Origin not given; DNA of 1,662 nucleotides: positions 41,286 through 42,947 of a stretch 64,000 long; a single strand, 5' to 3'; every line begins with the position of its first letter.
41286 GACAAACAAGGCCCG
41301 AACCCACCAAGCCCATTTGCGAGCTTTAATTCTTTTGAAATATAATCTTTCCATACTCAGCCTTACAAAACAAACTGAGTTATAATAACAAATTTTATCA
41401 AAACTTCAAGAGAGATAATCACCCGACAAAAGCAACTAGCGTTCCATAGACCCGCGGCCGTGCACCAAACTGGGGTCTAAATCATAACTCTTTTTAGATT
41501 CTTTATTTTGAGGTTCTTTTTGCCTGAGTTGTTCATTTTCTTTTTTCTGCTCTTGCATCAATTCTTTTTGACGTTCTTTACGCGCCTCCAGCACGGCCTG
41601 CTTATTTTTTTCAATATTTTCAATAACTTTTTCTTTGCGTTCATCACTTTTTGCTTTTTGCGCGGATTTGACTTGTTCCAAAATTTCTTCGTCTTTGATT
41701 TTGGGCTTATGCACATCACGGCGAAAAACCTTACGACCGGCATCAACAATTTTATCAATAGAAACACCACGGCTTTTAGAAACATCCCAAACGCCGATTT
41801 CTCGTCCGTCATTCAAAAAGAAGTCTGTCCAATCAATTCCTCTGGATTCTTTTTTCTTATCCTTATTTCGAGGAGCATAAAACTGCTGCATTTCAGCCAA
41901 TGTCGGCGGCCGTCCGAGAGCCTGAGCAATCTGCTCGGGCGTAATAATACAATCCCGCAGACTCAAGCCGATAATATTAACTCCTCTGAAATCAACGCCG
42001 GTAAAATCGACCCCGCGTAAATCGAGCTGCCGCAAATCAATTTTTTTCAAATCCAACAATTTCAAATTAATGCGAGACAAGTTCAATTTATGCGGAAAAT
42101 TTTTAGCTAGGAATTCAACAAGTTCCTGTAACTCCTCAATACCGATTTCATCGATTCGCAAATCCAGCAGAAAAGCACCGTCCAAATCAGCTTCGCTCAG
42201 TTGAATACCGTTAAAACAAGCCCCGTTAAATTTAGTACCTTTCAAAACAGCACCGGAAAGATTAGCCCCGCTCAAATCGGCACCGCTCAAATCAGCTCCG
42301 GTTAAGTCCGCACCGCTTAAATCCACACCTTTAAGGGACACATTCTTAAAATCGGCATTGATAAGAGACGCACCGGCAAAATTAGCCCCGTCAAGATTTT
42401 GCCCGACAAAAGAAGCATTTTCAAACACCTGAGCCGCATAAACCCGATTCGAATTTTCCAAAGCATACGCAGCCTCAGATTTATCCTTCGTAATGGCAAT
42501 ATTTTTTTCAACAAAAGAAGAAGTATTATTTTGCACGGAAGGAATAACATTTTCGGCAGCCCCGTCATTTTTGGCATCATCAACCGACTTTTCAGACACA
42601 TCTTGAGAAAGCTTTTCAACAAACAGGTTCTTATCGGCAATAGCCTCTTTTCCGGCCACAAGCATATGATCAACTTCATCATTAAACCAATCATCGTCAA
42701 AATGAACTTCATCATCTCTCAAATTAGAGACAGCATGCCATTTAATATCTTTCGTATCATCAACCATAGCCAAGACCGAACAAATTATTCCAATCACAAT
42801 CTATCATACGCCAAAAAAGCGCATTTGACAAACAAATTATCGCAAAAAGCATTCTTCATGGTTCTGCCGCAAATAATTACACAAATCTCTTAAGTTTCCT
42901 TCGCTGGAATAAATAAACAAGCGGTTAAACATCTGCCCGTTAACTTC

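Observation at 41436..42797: Pentapeptide-repeat protein with a basic coiled-coil C-terminus immediately upstream of the T4CP: candidate secretion substrate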

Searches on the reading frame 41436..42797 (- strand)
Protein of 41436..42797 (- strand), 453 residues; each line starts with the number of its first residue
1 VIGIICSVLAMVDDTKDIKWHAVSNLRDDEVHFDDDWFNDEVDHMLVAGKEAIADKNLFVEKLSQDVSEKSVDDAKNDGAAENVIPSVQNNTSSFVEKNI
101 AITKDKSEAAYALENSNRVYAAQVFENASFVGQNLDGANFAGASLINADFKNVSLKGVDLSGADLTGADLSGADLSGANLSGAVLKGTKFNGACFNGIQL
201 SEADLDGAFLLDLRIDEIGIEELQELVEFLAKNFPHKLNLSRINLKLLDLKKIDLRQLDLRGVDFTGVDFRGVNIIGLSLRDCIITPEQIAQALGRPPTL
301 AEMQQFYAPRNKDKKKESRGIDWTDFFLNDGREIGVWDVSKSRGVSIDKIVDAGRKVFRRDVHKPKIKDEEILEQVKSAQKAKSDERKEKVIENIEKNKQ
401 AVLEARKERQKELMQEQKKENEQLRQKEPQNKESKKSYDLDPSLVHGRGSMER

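Call 3: search_protein_families(library=pfam, proteins=[window:41436-42797:-], max_evalue=0.01)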
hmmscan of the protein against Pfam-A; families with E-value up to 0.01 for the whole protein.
window:41436-42797:- (453 aa): 4 families
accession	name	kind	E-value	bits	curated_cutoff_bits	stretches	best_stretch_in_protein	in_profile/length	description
PF00805.28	Pentapeptide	-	8.9e-32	108.7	20.2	3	163-197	1-35/40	Pentapeptide repeats (8 copies)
PF13576.12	Pentapeptide_3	-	6.9e-15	55.4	27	2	125-168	1-47/48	Pentapeptide repeats (9 copies)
PF13599.13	Pentapeptide_4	-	1e-14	54.8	38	1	120-180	18-78/78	Pentapeptide repeat region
PF25296.1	Decapeptide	-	0.0027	18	45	0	123-181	5-63/74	Decapeptide repeat region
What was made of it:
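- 41436..42767 (-): Pentapeptide-repeat protein (PRP) CDS, 443 aa from ATG 42767. The mechanical ORF starts at GTG 42797. Pfam PF00805 E=8.9e-32 in call 3.
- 42153..42452 (-): Pentapeptide beta-helix block 1 (aa 116-215, about 20 pentapeptides). Pfam in call 3.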

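Call 4: search_protein_families(library=ncbifam, proteins=[window:41436-42797:-], max_evalue=0.01)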
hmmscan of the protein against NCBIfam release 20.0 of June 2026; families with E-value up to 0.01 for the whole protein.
window:41436-42797:- (453 aa): 17 families
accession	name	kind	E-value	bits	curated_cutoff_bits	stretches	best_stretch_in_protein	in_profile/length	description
NF047416.1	penta_HetL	equivalog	4.7e-22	78.5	260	2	133-212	43-122/218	heterocyst differentiation pentapeptide repeat protein HetL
NF052603.1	penta_Alr5209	equivalog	3.4e-21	75.5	125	3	149-213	14-78/113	Alr5209 family pentapeptide repeat protein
NF011744.0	PRK15197.1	equivalog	3.9e-13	49.2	274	1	127-207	178-258/291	SPI-2 type III secretion system effector PipB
NF011743.0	PRK15196.1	equivalog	1.5e-12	47.1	354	1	153-207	152-206/350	type III secretion system effector PipB2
NF000349.1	mfpA_AE000516.2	equivalog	2.2e-12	47.2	360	1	123-180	92-149/183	pentapeptide repeat protein MfpA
NF038182.1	penta_rpt_SmQnr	exception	7.7e-12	45.5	460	2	93-214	65-188/215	SmQnr family pentapeptide repeat protein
NF033086.2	penta_rpt_Qnr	equivalog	1.1e-10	41.7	240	1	115-184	124-192/211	Qnr family pentapeptide repeat protein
NF000421.1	penta_rpt_QnrVC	exception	3.7e-10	40.1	460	1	121-208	19-97/218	QnrVC family quinolone resistance pentapeptide repeat protein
NF012151.0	penta_rpt_QnrAS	exception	9.9e-10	38.8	490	2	123-275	6-159/218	QnrAS family quinolone resistance pentapeptide repeat protein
NF000071.4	penta_rpt_QnrA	exception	3.1e-09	36.9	450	1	115-295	33-212/218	QnrA family quinolone resistance pentapeptide repeat protein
NF012152.0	penta_rpt_QnrC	exception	6.2e-08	32.9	500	1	124-207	42-131/221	QnrC family quinolone resistance pentapeptide repeat protein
NF000420.1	penta_rpt_QnrB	exception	4.4e-07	30.1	460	1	129-213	4-84/214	QnrB family quinolone resistance pentapeptide repeat protein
NF033375.2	penta_rpt_QnrE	exception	1.9e-06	28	480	1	130-225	116-206/214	QnrE family quinolone resistance pentapeptide repeat protein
NF000139.2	penta_rpt_QnrD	exception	4.8e-06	26.7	425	1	106-188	118-199/214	QnrD family quinolone resistance pentapeptide repeat protein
NF000056.3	penta_rpt_QnrS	exception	2.2e-05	24.2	460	1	124-277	42-196/218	QnrS family quinolone resistance pentapeptide repeat protein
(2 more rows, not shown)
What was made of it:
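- On Qnr / MfpA topoisomerase-protecting PRPs: 41.7 and 47.2 bits (call 4).
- There are weak NCBIfam hits to Qnr and MfpA models (call 4). NCBIfam scores are far below cut-off: Qnr 41.7 against 240, MfpA 47.2 against 360 (call 4).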

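Call 8: find_homologous_proteins(query=window:41436-42797:-, max_evalue=0.001)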
Query window:41436-42797:- (453 aa): 4635 proteins with E <= 0.001 among 8000 candidates; the best 120 are listed.
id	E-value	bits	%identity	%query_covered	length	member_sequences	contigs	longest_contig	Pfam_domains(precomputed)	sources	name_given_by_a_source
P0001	1.6e-281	952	99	98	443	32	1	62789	PF13576.13,PF13599.14,PF00805.29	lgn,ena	-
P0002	3.7e-257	871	91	98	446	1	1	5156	PF13576.13,PF13599.14,PF00805.29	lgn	-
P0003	3.2e-256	868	91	98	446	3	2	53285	PF13576.13,PF13599.14,PF00805.29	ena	-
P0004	3.1e-154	532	64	97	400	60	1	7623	PF13576.13,PF13599.14,PF00805.29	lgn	-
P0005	4.3e-125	436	66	68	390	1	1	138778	PF13576.13,PF13599.14,PF00805.29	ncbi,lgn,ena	-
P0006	1.0e-120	422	49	96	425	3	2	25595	PF13576.13,PF13599.14,PF00805.29,PF25296.2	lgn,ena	-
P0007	6.0e-120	419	60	77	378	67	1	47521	PF13576.13,PF13599.14,PF00805.29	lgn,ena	-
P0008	9.9e-120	419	49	97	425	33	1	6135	PF13576.13,PF13599.14,PF00805.29,PF25296.2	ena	-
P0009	5.2e-119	416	63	73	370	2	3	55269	PF13576.13,PF13599.14,PF00805.29,PF25296.2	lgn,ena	-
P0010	2.1e-117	411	49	98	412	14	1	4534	PF13576.13,PF13599.14,PF00805.29,PF25296.2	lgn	-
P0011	2.2e-115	404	58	74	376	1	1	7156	PF13576.13,PF13599.14,PF00805.29,PF25296.2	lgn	-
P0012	7.3e-114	399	49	97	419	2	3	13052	PF13576.13,PF13599.14,PF00805.29,PF25296.2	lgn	-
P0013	9.0e-111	389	59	74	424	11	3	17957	PF13576.13,PF13599.14,PF00805.29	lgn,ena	-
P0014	1.0e-109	386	59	74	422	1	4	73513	PF13576.13,PF13599.14,PF00805.29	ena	-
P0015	4.3e-108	380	55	79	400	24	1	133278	PF13576.13,PF13599.14,PF00805.29,PF25296.2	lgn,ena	-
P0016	1.0e-106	376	55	79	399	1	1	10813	PF13576.13,PF13599.14,PF00805.29,PF25296.2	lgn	-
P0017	1.6e-106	375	55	79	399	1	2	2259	PF13576.13,PF13599.14,PF00805.29,PF25296.2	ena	-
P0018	4.6e-106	374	54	79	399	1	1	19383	PF13576.13,PF13599.14,PF00805.29,PF25296.2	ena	-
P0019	3.5e-103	364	55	78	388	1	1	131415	PF13576.13,PF13599.14,PF00805.29,PF25296.2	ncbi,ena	-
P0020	9.2e-98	346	56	67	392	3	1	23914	PF13576.13,PF13599.14,PF00805.29,PF25296.2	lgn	-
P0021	1.2e-97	346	54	68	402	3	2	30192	PF13576.13,PF13599.14,PF00805.29,PF25296.2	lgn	-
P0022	1.4e-97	346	55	66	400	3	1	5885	PF13576.13,PF13599.14,PF00805.29,PF25296.2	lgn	-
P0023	2.0e-97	345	55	66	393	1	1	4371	PF13576.13,PF13599.14,PF00805.29,PF25296.2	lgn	-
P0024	8.4e-97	343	54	65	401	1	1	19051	PF13576.13,PF13599.14,PF00805.29,PF25296.2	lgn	-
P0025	1.2e-96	343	52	70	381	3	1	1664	PF13576.13,PF13599.14,PF00805.29,PF25296.2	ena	-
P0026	6.8e-96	340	51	73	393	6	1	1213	PF13576.13,PF13599.14,PF00805.29,PF25296.2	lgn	-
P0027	8.7e-96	340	53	68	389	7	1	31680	PF13576.13,PF13599.14,PF00805.29,PF25296.2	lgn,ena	-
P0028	1.7e-95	339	51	74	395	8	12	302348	PF13576.13,PF13599.14,PF00805.29,PF25296.2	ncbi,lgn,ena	-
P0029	5.9e-95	337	51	73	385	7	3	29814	PF13576.13,PF17621.7,PF13599.14,PF00805.29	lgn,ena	-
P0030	7.3e-95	337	52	69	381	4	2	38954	PF13576.13,PF13599.14,PF00805.29,PF25296.2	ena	-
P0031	1.6e-94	336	48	78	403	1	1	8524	PF13576.13,PF13599.14,PF00805.29,PF25296.2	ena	-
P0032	2.6e-94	335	52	69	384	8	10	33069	PF13576.13,PF13599.14,PF00805.29,PF25296.2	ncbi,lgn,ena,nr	ncbi:MAG: pentapeptide repeat-containing protein [Alphaproteobacteria bacterium]|nr:pentapeptide rep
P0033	3.0e-94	335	52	66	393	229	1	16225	PF13576.13,PF13599.14,PF00805.29,PF25296.2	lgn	-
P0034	3.3e-94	335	53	67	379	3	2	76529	PF13576.13,PF13599.14,PF00805.29,PF25296.2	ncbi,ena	-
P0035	3.7e-94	334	50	74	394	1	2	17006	PF13576.13,PF13599.14,PF00805.29,PF25296.2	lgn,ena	-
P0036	3.7e-94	334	52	69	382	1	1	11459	PF13576.13,PF13599.14,PF00805.29,PF25296.2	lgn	-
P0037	7.1e-94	333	53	69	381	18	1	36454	PF13576.13,PF13599.14,PF00805.29,PF25296.2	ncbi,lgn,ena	-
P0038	7.4e-94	333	53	67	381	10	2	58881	PF13576.13,PF13599.14,PF00805.29,PF25296.2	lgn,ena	-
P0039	7.9e-94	333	47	77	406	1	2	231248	PF13576.13,PF13599.14,PF00805.29,PF25296.2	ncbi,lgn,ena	-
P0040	8.1e-94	333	52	66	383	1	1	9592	PF13576.13,PF13599.14,PF00805.29,PF25296.2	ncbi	-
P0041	8.4e-94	333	52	67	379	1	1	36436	PF13576.13,PF13599.14,PF00805.29,PF25296.2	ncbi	-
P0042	1.2e-93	333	53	67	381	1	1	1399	PF13576.13,PF13599.14,PF00805.29,PF25296.2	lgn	-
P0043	1.6e-93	332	52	73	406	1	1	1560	PF13576.13,PF13599.14,PF00805.29,PF25296.2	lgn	-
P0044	1.9e-93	332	54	65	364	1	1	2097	PF13576.13,PF13599.14,PF00805.29,PF25296.2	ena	-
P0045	2.4e-93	332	53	68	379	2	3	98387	PF13576.13,PF13599.14,PF00805.29,PF25296.2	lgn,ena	-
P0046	2.6e-93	332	51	74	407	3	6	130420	PF13576.13,PF13599.14,PF00805.29,PF25296.2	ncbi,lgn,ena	-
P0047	3.3e-93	331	50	73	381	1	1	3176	PF13576.13,PF13599.14,PF00805.29,PF25296.2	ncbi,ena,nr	ncbi:MAG: pentapeptide repeat-containing protein [Alphaproteobacteria bacterium]|nr:pentapeptide rep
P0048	3.4e-93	331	52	75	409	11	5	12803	PF13576.13,PF13599.14,PF00805.29,PF25296.2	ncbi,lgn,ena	-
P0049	5.4e-93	331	51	70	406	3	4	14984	PF13576.13,PF13599.14,PF00805.29,PF25296.2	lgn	-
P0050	6.8e-93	330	50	70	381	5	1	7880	PF13576.13,PF13599.14,PF00805.29,PF25296.2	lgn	-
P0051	1.3e-92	329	51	73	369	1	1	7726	PF13576.13,PF13599.14,PF00805.29,PF25296.2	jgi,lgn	-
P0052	1.5e-92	329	49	73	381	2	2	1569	PF13576.13,PF13599.14,PF00805.29,PF25296.2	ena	-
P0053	1.7e-92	329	52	68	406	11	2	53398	PF13576.13,PF13599.14,PF00805.29,PF25296.2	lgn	-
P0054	2.3e-92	329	51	70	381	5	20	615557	PF13576.13,PF13599.14,PF00805.29,PF25296.2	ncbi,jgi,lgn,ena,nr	ncbi:MAG: pentapeptide repeat-containing protein [Alphaproteobacteria bacterium]|nr:pentapeptide rep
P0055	2.9e-92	328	50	71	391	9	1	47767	PF13576.13,PF13599.14,PF00805.29,PF25296.2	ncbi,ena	-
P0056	3.4e-92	328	51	70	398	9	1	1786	PF13576.13,PF13599.14,PF00805.29,PF25296.2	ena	-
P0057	4.3e-92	328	51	73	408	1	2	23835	PF13576.13,PF13599.14,PF00805.29,PF25296.2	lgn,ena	-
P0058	6.3e-92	327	51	72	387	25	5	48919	PF13576.13,PF13599.14,PF00805.29,PF25296.2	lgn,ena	-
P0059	9.5e-92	326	53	63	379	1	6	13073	PF13576.13,PF13599.14,PF00805.29,PF25296.2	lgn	-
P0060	1.0e-91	326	51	68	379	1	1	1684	PF13576.13,PF13599.14,PF00805.29,PF25296.2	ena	-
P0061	1.3e-91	326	51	69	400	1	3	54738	PF13576.13,PF13599.14,PF00805.29,PF25296.2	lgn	-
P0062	1.5e-91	326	52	69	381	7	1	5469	PF13576.13,PF13599.14,PF00805.29,PF25296.2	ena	-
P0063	1.7e-91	326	51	73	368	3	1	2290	PF13576.13,PF13599.14,PF00805.29,PF25296.2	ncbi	-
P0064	2.4e-91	325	50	69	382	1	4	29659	PF13576.13,PF17621.7,PF13599.14,PF00805.29,PF25296.2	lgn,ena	-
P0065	2.4e-91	325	51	74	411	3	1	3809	PF13576.13,PF13599.14,PF00805.29,PF25296.2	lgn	-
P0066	3.1e-91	325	51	71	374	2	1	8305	PF13576.13,PF13599.14,PF00805.29,PF25296.2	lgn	-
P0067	3.6e-91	325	50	71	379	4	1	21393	PF13576.13,PF13599.14,PF00805.29,PF25296.2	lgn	-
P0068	4.5e-91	324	51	70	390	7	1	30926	PF13576.13,PF13599.14,PF00805.29,PF25296.2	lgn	-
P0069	1.7e-90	322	53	63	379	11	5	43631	PF13576.13,PF13599.14,PF00805.29,PF25296.2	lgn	-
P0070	1.9e-90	322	51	75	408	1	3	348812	PF13576.13,PF13599.14,PF00805.29,PF25296.2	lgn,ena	-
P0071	2.0e-90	322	51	71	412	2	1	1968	PF13576.13,PF13599.14,PF00805.29,PF25296.2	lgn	-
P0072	2.1e-90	322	47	83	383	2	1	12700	PF13576.13,PF13599.14,PF00805.29,PF25296.2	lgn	-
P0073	3.2e-90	321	50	73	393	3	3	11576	PF13576.13,PF13599.14,PF00805.29,PF25296.2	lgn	-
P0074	3.7e-90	321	50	69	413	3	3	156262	PF13576.13,PF13599.14,PF00805.29,PF25296.2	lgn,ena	-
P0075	3.9e-90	321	51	68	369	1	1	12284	PF13576.13,PF13599.14,PF00805.29,PF25296.2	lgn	-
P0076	4.3e-90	321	53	67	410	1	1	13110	PF13576.13,PF13599.14,PF00805.29,PF25296.2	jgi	-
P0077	5.3e-90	321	50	69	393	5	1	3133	PF13576.13,PF13599.14,PF00805.29,PF25296.2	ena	-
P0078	5.8e-90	321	51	67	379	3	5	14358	PF13576.13,PF13599.14,PF00805.29,PF25296.2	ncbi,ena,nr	ncbi:MAG: pentapeptide repeat-containing protein [Alphaproteobacteria bacterium]|nr:pentapeptide rep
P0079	6.6e-90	320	51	66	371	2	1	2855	PF13576.13,PF13599.14,PF00805.29,PF25296.2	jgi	-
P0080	6.7e-90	320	53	64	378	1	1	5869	PF13576.13,PF13599.14,PF00805.29,PF25296.2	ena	-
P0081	7.4e-90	320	53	63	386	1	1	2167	PF13576.13,PF13599.14,PF00805.29,PF25296.2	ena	-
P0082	8.3e-90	320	45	82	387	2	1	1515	PF13576.13,PF13599.14,PF00805.29,PF25296.2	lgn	-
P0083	8.6e-90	320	51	74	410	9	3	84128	PF13576.13,PF13599.14,PF00805.29,PF25296.2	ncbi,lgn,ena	-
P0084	9.3e-90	320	50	76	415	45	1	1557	PF13576.13,PF13599.14,PF00805.29,PF25296.2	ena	-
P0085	9.9e-90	320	50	69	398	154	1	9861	PF13576.13,PF13599.14,PF00805.29,PF25296.2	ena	-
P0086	1.1e-89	320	51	69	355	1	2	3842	PF13576.13,PF13599.14,PF00805.29,PF25296.2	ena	-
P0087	1.4e-89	319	48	81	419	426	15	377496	PF13576.13,PF13599.14,PF00805.29,PF25296.2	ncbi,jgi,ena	-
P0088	2.3e-89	319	53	67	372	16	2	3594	PF13576.13,PF13599.14,PF00805.29,PF25296.2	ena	-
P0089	2.4e-89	319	49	70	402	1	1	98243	PF13576.13,PF17621.7,PF13599.14,PF00805.29,PF25296.2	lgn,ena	-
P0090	2.4e-89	319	46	75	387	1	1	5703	PF13576.13,PF13599.14,PF00805.29,PF25296.2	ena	-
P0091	3.8e-89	318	50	67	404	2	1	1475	PF13576.13,PF13599.14,PF00805.29,PF25296.2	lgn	-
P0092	4.3e-89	318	52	70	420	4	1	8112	PF13576.13,PF17621.7,PF13599.14,PF00805.29,PF25296.2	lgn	-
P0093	5.2e-89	317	49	69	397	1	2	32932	PF13576.13,PF13599.14,PF00805.29,PF25296.2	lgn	-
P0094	6.3e-89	317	50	67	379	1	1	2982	PF13576.13,PF13599.14,PF00805.29,PF25296.2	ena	-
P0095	6.3e-89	317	49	70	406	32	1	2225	PF13576.13,PF13599.14,PF00805.29,PF25296.2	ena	-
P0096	1.2e-88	316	46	78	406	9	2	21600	PF13576.13,PF13599.14,PF00805.29,PF25296.2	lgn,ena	-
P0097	1.2e-88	316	48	69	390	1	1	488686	PF13576.13,PF13599.14,PF00805.29,PF25296.2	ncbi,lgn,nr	ncbi:MAG: pentapeptide repeat-containing protein [Alphaproteobacteria bacterium]|nr:pentapeptide rep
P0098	1.2e-88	316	53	64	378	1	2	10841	PF13576.13,PF13599.14,PF00805.29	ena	-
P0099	1.4e-88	316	50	66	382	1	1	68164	PF13576.13,PF13599.14,PF00805.29,PF25296.2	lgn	-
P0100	1.6e-88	316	52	63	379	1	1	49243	PF13576.13,PF13599.14,PF00805.29,PF25296.2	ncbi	-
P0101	1.8e-88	316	49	72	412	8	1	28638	PF13576.13,PF13599.14,PF00805.29,PF25296.2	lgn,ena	-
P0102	2.2e-88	315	49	70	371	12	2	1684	PF13576.13,PF13599.14,PF00805.29,PF25296.2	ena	-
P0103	2.4e-88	315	48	75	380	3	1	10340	PF13576.13,PF13599.14,PF00805.29,PF25296.2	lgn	-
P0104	2.5e-88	315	50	71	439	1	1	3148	PF13576.13,PF13599.14,PF00805.29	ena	-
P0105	2.5e-88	315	52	65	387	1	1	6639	PF13576.13,PF13599.14,PF00805.29,PF25296.2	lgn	-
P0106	2.9e-88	315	47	74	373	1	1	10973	PF13576.13,PF13599.14,PF00805.29,PF25296.2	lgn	-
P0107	3.9e-88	315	49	72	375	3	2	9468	PF13576.13,PF13599.14,PF00805.29,PF25296.2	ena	-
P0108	4.6e-88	314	54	67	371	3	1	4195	PF13576.13,PF13599.14,PF00805.29,PF25296.2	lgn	-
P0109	5.5e-88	314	51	65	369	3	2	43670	PF13576.13,PF13599.14,PF00805.29,PF25296.2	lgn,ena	-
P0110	6.0e-88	314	47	77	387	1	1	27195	PF13576.13,PF13599.14,PF00805.29,PF25296.2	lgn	-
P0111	7.2e-88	314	51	66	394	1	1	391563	PF13576.13,PF13599.14,PF00805.29,PF25296.2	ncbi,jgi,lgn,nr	ncbi:MAG: pentapeptide repeat-containing protein [Lactobacillaceae bacterium]|jgi:uncharacterized pr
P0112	8.0e-88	314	49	69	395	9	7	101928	PF13576.13,PF13599.14,PF00805.29,PF25296.2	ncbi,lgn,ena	-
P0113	9.5e-88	313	48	73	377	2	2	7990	PF13576.13,PF13599.14,PF00805.29,PF25296.2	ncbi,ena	-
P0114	1.1e-87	313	50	69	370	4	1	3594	PF13576.13,PF13599.14,PF00805.29,PF25296.2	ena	-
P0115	1.1e-87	313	51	66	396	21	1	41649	PF13576.13,PF13599.14,PF00805.29,PF25296.2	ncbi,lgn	-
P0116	1.6e-87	313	50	67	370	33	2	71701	PF13576.13,PF13599.14,PF00805.29,PF25296.2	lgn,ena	-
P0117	1.9e-87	312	52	70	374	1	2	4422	PF13576.13,PF13599.14,PF00805.29,PF25296.2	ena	-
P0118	2.3e-87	312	47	77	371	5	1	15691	PF13576.13,PF13599.14,PF00805.29,PF25296.2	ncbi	-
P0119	2.6e-87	312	51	69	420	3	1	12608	PF13576.13,PF13599.14,PF00805.29,PF25296.2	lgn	-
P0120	2.6e-87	312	49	71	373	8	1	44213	PF13576.13,PF13599.14,PF00805.29,PF25296.2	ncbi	-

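Call 9: find_encoding_contigs(protein=P0054, flank=10000, max_places=3)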
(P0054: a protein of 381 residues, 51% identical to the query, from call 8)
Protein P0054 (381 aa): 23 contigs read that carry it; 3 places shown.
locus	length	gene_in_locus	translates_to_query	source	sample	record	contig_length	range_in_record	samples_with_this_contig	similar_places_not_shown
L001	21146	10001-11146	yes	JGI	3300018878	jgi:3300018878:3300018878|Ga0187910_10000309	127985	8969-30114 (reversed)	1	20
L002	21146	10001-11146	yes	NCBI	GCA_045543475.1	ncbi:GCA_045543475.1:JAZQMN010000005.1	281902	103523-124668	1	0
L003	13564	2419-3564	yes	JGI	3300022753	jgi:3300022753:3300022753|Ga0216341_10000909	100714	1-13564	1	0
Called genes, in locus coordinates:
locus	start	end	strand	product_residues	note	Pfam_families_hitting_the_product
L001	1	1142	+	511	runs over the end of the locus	PF13541:ChlI, PF00493:MCM (faint), PF00158:Sigma54_activat (faint), PF01078:Mg_chelatase, PF07728:AAA_5, PF13335:Mg_chelatase_C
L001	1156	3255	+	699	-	PF13365:Trypsin_2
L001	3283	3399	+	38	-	-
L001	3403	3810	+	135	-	PF04379:DUF525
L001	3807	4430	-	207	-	-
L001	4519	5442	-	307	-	PF01430:HSP33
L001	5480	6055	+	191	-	PF02631:RecX_HTH2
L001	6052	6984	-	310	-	PF01416:PseudoU_synth_1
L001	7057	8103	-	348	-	PF02423:OCD_Mu_crystall (weak), PF01408:GFO_IDH_MocA, PF02894:GFO_IDH_MocA_C (faint), PF22725:GFO_IDH_MocA_C3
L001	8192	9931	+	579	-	-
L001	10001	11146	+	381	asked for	PF13576:Pentapeptide_3 (faint), PF13599:Pentapeptide_4 (weak), PF25296:Decapeptide (faint), PF00805:Pentapeptide, PF13599:Pentapeptide_4, PF00805:Pentapeptide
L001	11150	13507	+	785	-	PF02534:T4SS-DNA_transf (weak), PF10412:TrwB_AAD_bind, PF02534:T4SS-DNA_transf, PF12696:TraG-D_C (weak)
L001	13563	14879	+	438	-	PF05496:RuvB_N, PF00004:AAA, PF07728:AAA_5 (weak), PF13173:AAA_14 (weak), PF16193:AAA_assoc_2, PF12002:MgsA_C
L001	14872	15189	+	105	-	-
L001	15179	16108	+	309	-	PF00849:PseudoU_synth_2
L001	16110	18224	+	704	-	PF05170:AsmA, PF05359:DUF748, PF05170:AsmA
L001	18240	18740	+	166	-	PF07542:ATP12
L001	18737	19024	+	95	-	PF00708:Acylphosphatase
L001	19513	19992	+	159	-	PF00466:Ribosomal_L10, PF27436:RL10_C (weak)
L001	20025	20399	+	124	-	PF16320:Ribosomal_L12_N, PF00542:Ribosomal_L12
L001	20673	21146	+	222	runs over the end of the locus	PF00702:Hydrolase (weak)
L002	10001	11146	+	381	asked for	PF13576:Pentapeptide_3 (faint), PF13599:Pentapeptide_4 (weak), PF25296:Decapeptide (faint), PF00805:Pentapeptide, PF13599:Pentapeptide_4, PF00805:Pentapeptide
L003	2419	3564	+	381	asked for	PF13576:Pentapeptide_3 (faint), PF13599:Pentapeptide_4 (weak), PF25296:Decapeptide (faint), PF00805:Pentapeptide, PF13599:Pentapeptide_4, PF00805:Pentapeptide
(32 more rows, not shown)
